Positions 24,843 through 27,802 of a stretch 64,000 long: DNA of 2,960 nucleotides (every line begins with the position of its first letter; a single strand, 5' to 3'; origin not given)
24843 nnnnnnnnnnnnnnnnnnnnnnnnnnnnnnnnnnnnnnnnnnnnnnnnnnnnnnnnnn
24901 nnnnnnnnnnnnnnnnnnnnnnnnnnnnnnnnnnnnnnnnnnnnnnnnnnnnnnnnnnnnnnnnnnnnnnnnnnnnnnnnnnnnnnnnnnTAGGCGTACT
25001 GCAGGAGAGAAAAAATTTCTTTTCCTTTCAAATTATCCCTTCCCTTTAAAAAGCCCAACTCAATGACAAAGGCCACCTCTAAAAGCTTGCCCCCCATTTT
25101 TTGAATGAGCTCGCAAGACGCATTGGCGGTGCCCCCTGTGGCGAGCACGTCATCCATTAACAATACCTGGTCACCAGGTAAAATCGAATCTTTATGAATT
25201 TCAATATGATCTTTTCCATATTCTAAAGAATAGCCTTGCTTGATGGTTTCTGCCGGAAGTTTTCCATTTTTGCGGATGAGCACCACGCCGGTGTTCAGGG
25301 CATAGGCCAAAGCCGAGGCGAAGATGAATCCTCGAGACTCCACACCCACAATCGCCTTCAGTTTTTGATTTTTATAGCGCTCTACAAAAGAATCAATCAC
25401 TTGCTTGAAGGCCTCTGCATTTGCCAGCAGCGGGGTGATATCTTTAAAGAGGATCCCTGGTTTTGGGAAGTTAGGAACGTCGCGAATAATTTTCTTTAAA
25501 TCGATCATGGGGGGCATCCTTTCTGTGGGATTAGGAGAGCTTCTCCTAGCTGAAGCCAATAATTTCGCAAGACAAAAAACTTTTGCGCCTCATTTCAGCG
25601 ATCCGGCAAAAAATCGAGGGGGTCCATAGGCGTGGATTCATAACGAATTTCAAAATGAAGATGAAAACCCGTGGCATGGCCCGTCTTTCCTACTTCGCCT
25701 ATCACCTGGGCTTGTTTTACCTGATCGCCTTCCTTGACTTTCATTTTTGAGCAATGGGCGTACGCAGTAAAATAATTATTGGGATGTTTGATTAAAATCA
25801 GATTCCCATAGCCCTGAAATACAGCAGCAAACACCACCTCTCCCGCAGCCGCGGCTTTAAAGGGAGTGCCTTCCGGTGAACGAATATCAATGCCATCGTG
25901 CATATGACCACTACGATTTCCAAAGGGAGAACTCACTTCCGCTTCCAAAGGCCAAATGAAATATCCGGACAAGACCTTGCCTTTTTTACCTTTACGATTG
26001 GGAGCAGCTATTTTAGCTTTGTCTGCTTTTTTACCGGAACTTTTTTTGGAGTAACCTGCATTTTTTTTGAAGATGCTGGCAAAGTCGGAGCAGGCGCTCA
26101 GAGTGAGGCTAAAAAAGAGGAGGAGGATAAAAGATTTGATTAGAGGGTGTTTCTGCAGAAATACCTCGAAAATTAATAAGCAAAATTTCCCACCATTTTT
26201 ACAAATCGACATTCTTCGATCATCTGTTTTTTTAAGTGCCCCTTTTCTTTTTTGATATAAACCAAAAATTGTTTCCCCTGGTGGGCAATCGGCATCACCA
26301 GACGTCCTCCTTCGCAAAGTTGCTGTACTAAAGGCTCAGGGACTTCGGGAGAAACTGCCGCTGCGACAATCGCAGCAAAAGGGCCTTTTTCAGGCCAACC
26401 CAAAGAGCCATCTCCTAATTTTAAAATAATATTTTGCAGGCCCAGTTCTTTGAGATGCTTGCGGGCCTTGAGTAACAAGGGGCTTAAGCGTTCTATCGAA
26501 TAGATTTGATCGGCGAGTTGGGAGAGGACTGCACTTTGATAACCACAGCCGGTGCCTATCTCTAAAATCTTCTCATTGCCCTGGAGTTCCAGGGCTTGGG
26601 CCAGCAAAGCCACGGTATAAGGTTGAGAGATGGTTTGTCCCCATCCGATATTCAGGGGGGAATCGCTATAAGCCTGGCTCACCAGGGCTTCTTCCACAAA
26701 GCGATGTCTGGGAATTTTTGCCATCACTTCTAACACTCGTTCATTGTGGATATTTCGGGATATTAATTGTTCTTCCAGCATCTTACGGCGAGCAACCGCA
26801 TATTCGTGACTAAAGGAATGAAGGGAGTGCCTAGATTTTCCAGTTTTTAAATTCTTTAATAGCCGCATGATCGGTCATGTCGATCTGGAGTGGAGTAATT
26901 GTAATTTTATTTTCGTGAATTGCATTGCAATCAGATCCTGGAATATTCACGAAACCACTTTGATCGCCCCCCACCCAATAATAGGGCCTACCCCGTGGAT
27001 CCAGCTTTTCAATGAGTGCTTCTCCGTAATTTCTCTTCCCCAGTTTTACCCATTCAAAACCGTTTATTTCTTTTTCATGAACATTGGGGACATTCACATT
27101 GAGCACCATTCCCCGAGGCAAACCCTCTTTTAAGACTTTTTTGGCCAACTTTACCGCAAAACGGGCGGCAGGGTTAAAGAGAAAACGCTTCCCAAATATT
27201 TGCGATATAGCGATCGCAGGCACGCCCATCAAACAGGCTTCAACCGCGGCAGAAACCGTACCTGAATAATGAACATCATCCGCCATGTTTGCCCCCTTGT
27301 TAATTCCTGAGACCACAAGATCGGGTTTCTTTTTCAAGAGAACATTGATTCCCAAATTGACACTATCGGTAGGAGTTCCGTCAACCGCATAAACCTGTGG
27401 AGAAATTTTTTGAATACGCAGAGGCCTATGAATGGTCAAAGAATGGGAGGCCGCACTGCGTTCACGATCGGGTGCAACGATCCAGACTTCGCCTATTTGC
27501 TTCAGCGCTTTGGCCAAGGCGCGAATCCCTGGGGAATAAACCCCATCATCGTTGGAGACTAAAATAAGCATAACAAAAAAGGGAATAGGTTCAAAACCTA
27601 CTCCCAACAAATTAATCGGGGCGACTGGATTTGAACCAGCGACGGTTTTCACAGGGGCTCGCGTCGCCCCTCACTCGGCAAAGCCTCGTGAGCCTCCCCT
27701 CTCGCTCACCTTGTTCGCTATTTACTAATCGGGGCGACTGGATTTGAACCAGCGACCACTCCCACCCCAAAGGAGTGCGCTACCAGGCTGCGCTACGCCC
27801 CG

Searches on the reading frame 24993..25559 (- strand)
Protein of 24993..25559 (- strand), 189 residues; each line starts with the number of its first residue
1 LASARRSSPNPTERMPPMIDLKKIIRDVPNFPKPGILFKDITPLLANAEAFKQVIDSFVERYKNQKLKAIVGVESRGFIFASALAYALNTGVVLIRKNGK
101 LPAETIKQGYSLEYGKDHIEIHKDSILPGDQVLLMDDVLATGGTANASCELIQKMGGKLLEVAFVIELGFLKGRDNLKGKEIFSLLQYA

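Call 20: search_protein_families(library=ncbifam, proteins=[window:24993-25559:-], max_evalue=0.00001)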
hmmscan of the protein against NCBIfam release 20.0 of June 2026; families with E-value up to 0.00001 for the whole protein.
window:24993-25559:- (189 aa): 17 families
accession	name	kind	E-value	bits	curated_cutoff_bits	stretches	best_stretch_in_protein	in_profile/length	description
NF002636.0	PRK02304.1-5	equivalog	2.7e-70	235.4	125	1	20-188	8-176/176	adenine phosphoribosyltransferase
TIGR01090.1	apt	equivalog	1.5e-69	233.4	185.85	1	21-188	1-169/169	adenine phosphoribosyltransferase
NF002634.0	PRK02304.1-3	equivalog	6.1e-68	228.1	170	1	18-188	7-179/182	adenine phosphoribosyltransferase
NF002633.0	PRK02304.1-2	equivalog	1.5e-63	213.7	224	1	19-188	1-170/172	adenine phosphoribosyltransferase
NF002632.0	PRK02304.1-1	equivalog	3e-61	206.4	243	1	21-186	11-178/183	adenine phosphoribosyltransferase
NF009211.0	PRK12560.1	equivalog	7.9e-32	110.6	188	1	19-188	4-176/187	adenine phosphoribosyltransferase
NF006671.0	PRK09219.1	equivalog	9.3e-19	67.7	177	1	49-181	33-169/192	xanthine phosphoribosyltransferase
NF040646.1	HPT_Archaea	equivalog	2e-15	56.9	200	1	47-174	35-157/184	hypoxanthine/guanine phosphoribosyltransferase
NF002635.0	PRK02304.1-4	subfamily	3.4e-15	56.1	146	1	47-169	35-155/188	adenine phosphoribosyltransferase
TIGR01744.1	XPRTase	equivalog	4.5e-15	55.8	164.45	1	50-181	34-169/191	xanthine phosphoribosyltransferase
TIGR01743.1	purR_Bsub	equivalog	5.2e-12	45.3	258.7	1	41-168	103-233/268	pur operon repressor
NF006328.0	PRK08558.1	equivalog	2.3e-10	40.5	184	1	38-169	83-216/238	adenine phosphoribosyltransferase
NF005592.0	PRK07322.1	subfamily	1.2e-09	37.8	143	1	43-169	30-160/180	adenine phosphoribosyltransferase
TIGR00336.1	pyrE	equivalog_domain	1.5e-08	34.6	106.8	1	52-180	38-159/173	orotate phosphoribosyltransferase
NF002620.0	PRK02277.1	subfamily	9.5e-07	28.7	115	1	58-187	80-196/201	orotate phosphoribosyltransferase-like protein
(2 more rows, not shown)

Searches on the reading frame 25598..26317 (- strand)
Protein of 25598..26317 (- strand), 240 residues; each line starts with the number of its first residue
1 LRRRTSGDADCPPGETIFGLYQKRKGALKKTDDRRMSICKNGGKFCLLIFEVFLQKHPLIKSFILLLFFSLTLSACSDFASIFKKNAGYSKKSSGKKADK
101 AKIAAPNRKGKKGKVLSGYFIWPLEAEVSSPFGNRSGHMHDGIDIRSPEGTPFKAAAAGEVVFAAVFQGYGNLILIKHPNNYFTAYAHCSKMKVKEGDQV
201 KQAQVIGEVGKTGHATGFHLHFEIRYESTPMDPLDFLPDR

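Call 20: search_protein_families(library=ncbifam, proteins=[window:25598-26317:-], max_evalue=0.00001)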
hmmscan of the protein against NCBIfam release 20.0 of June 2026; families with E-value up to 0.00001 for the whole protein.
window:25598-26317:- (240 aa): 15 families
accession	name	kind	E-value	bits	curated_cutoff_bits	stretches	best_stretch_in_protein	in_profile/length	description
NF050804.1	CellDivDipMCaul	equivalog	1.7e-34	119.6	900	1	118-232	505-621/634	cell division endopeptidase DipM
NF040883.1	amid_act_ActS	equivalog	1.6e-33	115.9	375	1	91-239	88-235/242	amidase activator ActS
NF008123.1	PRK10871.1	equivalog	5.9e-29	101.6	311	1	114-240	240-365/365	murein hydrolase activator NlpD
NF052530.1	Heli_ShapePgp3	exception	7.4e-28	97.4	300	1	107-237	128-264/270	peptidoglycan metallopeptidase Pgp3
NF052336.1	PdgHdaseHSB100310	equivalog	7e-26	91.3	500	1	117-228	32-145/316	peptidoglycan hydrolase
NF041208.1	celldiv_DipM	equivalog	2.7e-24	86.2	740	1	98-237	282-417/419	cell division endopeptidase DipM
NF053824.1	PdgNdpepShyC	equivalog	8.1e-22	77.7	700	1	138-224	294-380/429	peptidoglycan DD-endopeptidase ShyC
NF008652.0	PRK11649.1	equivalog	1.8e-20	73.1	341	1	139-234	312-407/439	murein DD-endopeptidase MepM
NF053738.1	S2SprSpoIIQBc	equivalog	6.1e-20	71.8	250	1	138-237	120-223/232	stage II sporulation protein SpoIIQ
NF052529.1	PG_M23_Pgp6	exception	6.3e-20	71.3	600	1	137-225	332-420/452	peptidoglycan metallopeptidase Pgp6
NF053825.1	PdgNdpepShyA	equivalog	1.8e-19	69.8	700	1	139-234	295-390/425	peptidoglycan DD-endopeptidase ShyA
NF008644.1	PRK11637.1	equivalog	4.2e-18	65.5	270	1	84-237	229-383/385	murein hydrolase activator EnvC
NF047755.1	LIC_10271_M23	exception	3.3e-14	53.1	180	1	99-233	72-205/207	LIC_10271 family cell wall hydrolase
NF047657.1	CellWlHdaseLepto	equivalog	9.1e-12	44.9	400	1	118-233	104-216/221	hypothetical protein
NF004799.0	PRK06148.1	subfamily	2.2e-07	29.3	1128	1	138-226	439-539/1015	hypothetical protein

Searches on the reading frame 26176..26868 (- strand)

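Call 20: search_protein_families(library=ncbifam, proteins=[window:26176-26868:-], max_evalue=0.00001)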
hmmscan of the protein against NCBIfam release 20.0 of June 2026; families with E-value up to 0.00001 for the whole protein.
window:26176-26868:- (231 aa): 6 families
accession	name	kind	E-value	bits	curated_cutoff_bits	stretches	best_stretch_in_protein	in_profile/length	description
NF001453.0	PRK00312.1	equivalog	1.2e-70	237.5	188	1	26-228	9-212/217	protein-L-isoaspartate(D-aspartate) O-methyltransferase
TIGR00080.1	pimt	equivalog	9.3e-65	218.5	159.05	1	28-227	8-210/216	protein-L-isoaspartate O-methyltransferase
NF010549.0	PRK13942.1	equivalog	3.1e-61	206.6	282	1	27-230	7-212/215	protein-L-isoaspartate O-methyltransferase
TIGR04364.1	methyltran_FxLD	equivalog_domain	3.8e-28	98.7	320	1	27-230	5-217/394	methyltransferase, FxLD system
NF010550.0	PRK13943.1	equivalog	9.5e-28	97.3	359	1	34-229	13-217/322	protein-L-isoaspartate O-methyltransferase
TIGR04188.1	methyltr_grsp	subfamily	4.7e-25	88.7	380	1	81-197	91-208/363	ATP-grasp peptide maturase system methyltransferase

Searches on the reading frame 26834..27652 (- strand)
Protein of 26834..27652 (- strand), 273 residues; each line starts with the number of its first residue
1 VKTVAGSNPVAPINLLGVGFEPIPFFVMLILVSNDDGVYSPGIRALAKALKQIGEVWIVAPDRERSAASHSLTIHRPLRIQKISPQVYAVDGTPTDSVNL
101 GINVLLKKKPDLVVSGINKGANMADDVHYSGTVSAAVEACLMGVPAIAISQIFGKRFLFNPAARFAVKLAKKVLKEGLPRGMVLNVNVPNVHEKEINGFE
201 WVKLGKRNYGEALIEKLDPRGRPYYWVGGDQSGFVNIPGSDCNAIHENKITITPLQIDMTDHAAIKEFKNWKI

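Call 20: search_protein_families(library=ncbifam, proteins=[window:26834-27652:-], max_evalue=0.00001)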
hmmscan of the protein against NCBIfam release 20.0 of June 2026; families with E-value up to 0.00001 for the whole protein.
window:26834-27652:- (273 aa): 13 families
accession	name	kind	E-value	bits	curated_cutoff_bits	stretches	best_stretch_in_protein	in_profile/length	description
NF001490.0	PRK00346.1-4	equivalog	9.1e-97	323.2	233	1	28-271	1-250/254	5'/3'-nucleotidase SurE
NF001489.0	PRK00346.1-3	equivalog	1.9e-88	296.1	295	1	28-271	1-244/250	5'/3'-nucleotidase SurE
NF001492.0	PRK00346.2-2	equivalog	1.2e-85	286.8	271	1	28-271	4-256/261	5'/3'-nucleotidase SurE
NF001494.0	PRK00346.2-4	equivalog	4.1e-75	252.6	313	1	30-271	4-256/259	5'/3'-nucleotidase SurE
TIGR00087.1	surE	equivalog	3.6e-74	249.3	135.1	1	28-260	1-252/252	5'/3'-nucleotidase SurE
NF001491.0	PRK00346.2-1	equivalog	1.6e-70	237.4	290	1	28-271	3-261/266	5'/3'-nucleotidase SurE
NF010542.0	PRK13932.1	equivalog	7.4e-70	235.2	436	1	30-273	12-259/261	stationary phase survival protein SurE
NF001488.0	PRK00346.1-1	equivalog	3.9e-69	232.8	396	1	28-271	1-243/253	5'/3'-nucleotidase SurE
NF010545.0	PRK13935.1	equivalog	8.5e-68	228.3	365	1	28-271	1-248/254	stationary phase survival protein SurE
NF010543.0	PRK13933.1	equivalog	1.3e-60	205.1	280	1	28-271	1-250/253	stationary phase survival protein SurE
NF001493.0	PRK00346.2-3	equivalog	1.8e-52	178.6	230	1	28-209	5-197/269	5'/3'-nucleotidase SurE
NF010544.0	PRK13934.1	equivalog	1.1e-50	172.3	325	1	28-261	1-243/266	stationary phase survival protein SurE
NF010541.0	PRK13931.1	equivalog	4.3e-50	170.5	422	1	28-270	1-258/261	5'/3'-nucleotidase SurE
